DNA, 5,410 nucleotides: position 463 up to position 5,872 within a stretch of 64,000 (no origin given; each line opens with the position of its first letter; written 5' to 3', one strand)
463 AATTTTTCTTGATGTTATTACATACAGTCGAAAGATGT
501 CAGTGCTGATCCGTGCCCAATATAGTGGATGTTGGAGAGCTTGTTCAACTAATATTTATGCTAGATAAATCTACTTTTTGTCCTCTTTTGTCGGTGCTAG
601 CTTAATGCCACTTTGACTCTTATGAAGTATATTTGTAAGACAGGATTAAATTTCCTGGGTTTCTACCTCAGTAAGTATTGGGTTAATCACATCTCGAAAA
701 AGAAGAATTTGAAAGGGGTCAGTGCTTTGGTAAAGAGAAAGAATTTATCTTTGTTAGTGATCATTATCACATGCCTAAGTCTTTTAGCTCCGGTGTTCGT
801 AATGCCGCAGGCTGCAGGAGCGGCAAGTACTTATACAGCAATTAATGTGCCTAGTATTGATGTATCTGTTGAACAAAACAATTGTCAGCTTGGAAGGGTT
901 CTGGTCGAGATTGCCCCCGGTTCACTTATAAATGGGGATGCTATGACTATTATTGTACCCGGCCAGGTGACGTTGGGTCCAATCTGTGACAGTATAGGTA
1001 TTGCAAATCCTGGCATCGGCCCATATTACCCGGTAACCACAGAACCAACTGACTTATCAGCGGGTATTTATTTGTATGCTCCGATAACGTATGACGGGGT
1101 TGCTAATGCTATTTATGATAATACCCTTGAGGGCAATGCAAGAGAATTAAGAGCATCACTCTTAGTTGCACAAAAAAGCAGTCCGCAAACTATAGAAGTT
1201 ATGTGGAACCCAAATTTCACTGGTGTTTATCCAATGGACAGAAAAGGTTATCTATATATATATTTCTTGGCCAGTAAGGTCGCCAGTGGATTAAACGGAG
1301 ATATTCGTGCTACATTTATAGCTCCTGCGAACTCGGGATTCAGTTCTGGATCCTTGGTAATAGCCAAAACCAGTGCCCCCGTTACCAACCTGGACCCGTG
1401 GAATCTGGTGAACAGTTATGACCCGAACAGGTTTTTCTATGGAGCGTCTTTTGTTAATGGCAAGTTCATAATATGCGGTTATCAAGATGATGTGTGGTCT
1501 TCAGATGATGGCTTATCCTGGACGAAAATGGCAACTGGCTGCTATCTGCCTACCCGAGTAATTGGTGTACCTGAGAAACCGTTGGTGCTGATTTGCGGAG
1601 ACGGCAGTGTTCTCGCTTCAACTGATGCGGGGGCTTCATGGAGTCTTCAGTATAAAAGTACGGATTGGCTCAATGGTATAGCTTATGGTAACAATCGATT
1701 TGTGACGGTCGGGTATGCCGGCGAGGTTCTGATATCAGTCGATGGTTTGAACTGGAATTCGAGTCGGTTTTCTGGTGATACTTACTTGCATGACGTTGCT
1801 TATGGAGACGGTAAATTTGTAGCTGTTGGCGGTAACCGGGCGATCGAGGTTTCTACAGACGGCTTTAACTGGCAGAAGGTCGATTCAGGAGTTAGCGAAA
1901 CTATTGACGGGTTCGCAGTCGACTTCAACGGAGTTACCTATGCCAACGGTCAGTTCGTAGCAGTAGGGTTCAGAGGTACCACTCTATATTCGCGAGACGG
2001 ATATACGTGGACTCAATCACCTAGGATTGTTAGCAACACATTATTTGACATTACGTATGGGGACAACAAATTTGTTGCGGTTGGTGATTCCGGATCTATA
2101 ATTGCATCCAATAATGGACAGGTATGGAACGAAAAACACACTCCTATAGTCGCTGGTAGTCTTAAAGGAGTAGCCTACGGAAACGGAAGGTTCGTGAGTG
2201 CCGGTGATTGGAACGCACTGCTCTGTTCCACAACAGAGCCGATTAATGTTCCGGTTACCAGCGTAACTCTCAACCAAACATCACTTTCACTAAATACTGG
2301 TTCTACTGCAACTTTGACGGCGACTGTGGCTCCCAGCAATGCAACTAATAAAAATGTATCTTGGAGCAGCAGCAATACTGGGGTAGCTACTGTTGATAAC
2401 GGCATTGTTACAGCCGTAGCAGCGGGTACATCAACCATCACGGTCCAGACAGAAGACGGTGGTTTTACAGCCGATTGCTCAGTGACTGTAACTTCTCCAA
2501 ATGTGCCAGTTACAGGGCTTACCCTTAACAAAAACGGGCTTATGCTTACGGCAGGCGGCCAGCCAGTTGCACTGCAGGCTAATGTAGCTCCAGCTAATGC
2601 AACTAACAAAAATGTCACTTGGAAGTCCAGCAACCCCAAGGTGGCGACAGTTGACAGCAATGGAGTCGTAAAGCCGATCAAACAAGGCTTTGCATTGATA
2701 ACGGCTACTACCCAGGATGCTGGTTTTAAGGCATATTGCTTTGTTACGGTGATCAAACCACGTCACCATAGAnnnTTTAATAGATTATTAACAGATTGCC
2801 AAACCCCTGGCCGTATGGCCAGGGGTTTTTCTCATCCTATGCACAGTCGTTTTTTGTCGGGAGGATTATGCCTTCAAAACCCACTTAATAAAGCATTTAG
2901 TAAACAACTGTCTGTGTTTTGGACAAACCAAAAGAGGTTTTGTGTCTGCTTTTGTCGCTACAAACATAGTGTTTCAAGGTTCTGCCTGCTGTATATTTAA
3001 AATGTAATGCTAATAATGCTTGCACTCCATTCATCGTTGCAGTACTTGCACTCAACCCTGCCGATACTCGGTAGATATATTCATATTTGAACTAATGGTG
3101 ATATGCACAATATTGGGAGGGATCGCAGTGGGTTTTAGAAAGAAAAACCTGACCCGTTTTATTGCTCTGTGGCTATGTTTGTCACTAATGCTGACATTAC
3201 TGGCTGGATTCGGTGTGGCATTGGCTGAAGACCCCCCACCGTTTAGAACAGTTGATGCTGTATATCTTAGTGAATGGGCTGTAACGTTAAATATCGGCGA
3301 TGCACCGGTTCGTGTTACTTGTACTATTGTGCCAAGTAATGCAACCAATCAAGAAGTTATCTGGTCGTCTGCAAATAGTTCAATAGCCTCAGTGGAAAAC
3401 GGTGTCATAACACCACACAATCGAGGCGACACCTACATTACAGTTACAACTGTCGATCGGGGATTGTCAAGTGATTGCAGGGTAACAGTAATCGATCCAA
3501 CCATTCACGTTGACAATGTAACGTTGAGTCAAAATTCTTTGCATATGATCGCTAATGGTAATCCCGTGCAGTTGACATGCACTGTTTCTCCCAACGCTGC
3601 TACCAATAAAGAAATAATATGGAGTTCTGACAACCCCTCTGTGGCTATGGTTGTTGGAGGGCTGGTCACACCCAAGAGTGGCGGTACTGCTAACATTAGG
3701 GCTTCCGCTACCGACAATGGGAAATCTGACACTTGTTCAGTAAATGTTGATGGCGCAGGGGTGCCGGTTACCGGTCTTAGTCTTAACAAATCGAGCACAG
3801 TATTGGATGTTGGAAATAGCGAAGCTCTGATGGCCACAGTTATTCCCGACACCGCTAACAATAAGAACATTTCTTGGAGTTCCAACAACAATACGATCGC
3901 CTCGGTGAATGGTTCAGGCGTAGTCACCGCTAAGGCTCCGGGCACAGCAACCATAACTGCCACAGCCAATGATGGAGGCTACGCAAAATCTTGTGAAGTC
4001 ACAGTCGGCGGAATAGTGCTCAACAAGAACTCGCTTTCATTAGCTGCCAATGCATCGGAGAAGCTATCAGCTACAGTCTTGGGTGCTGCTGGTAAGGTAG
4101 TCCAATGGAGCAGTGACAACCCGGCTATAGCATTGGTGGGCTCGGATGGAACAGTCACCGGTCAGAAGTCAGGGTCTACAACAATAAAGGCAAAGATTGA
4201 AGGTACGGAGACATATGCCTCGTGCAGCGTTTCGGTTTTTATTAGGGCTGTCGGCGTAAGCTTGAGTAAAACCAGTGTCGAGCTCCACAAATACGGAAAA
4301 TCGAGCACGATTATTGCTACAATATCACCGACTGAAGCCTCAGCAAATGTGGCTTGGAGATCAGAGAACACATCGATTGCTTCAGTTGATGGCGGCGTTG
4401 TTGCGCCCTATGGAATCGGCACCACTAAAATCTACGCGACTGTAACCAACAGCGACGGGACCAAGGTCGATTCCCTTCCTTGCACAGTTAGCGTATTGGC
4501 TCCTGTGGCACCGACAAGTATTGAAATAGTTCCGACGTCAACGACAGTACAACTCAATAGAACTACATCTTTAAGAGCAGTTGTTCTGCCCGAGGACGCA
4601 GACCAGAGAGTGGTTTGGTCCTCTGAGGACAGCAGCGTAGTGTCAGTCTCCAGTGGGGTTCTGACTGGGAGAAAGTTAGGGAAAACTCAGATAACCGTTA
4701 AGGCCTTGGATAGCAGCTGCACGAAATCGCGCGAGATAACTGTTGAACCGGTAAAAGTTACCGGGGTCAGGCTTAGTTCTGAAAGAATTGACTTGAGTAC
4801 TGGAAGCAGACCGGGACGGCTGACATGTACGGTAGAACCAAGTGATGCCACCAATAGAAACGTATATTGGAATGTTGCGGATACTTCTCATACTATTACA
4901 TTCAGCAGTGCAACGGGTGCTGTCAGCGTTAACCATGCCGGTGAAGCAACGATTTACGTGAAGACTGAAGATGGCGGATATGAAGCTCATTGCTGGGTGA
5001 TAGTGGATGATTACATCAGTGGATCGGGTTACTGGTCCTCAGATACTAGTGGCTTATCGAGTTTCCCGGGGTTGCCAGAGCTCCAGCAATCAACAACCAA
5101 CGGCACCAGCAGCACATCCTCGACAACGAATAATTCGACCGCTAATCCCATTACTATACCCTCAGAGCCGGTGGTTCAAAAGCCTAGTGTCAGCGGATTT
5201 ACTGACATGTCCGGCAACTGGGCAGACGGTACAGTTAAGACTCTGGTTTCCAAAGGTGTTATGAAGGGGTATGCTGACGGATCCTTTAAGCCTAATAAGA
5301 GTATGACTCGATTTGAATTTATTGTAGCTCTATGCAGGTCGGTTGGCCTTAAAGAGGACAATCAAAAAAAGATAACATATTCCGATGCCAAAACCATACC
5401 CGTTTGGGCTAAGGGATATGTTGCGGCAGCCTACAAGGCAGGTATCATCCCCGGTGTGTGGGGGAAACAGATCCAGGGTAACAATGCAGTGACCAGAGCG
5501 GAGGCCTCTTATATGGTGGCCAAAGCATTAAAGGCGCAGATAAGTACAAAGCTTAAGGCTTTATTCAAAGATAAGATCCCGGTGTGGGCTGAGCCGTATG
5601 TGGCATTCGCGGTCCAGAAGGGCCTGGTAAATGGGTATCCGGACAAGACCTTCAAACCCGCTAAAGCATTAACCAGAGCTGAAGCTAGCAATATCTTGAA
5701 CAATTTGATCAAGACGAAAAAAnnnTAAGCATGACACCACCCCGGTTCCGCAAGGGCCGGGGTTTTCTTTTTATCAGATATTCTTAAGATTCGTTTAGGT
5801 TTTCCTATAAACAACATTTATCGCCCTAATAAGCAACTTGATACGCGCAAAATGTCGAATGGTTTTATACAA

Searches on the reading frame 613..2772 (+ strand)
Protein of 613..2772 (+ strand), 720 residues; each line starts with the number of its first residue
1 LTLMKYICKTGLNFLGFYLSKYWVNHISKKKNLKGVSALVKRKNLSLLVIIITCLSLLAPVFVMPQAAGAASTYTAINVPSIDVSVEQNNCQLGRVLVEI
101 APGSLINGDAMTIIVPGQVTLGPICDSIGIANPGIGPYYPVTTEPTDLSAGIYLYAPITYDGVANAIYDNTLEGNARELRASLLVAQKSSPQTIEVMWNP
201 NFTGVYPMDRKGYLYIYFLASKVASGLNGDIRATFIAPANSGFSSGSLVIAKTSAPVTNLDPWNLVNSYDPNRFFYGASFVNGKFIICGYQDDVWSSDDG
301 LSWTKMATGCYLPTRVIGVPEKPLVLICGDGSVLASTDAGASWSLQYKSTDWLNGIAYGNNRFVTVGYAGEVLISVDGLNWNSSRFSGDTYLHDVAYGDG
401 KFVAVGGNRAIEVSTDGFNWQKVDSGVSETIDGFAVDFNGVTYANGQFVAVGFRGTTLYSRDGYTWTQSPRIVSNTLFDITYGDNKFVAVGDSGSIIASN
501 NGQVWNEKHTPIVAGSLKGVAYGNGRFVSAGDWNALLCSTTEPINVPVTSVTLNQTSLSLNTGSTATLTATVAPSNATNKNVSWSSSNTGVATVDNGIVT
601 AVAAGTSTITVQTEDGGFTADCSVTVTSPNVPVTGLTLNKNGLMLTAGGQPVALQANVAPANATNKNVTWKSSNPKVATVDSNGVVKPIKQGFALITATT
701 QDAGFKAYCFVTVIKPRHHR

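Call 77: search_protein_families(library=pfam, proteins=[window:613-2772:+], max_evalue=0.00001)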
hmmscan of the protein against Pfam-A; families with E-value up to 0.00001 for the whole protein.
window:613-2772:+ (720 aa): 3 families
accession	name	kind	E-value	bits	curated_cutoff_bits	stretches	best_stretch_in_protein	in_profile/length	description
PF02368.24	Big_2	-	8.4e-30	103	22.8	2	547-623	1-78/79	Bacterial Ig-like domain (group 2)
PF22359.2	Big-like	-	1.7e-12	47.8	27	1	667-699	2-34/48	Bacterial Ig-like domain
PF21461.3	HL_N-beta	-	9.6e-08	32.1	27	0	586-618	18-49/57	Hyaluronate lyase, N-terminal beta-sheet domain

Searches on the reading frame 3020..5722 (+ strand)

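Call 77: search_protein_families(library=pfam, proteins=[window:3020-5722:+], max_evalue=0.00001)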
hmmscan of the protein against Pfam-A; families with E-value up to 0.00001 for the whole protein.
window:3020-5722:+ (901 aa): 6 families
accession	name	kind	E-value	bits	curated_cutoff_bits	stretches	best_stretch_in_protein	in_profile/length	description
PF02368.24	Big_2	-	1.4e-60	201.7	22.8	4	249-327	1-79/79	Bacterial Ig-like domain (group 2)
PF00395.25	SLH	-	1.3e-39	134.4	20.8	3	849-889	2-43/44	S-layer homology domain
PF21461.3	HL_N-beta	-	2.7e-22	78.8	27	0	119-143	20-44/57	Hyaluronate lyase, N-terminal beta-sheet domain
PF20578.4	aBig_2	-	2.7e-11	43.6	27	0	344-387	20-61/89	Atrophied bacterial Ig domain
PF00047.31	ig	-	8.2e-07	29.7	21.8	0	96-161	10-52/81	Immunoglobulin domain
PF22359.2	Big-like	-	4.6e-06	27.2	27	0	202-243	6-46/48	Bacterial Ig-like domain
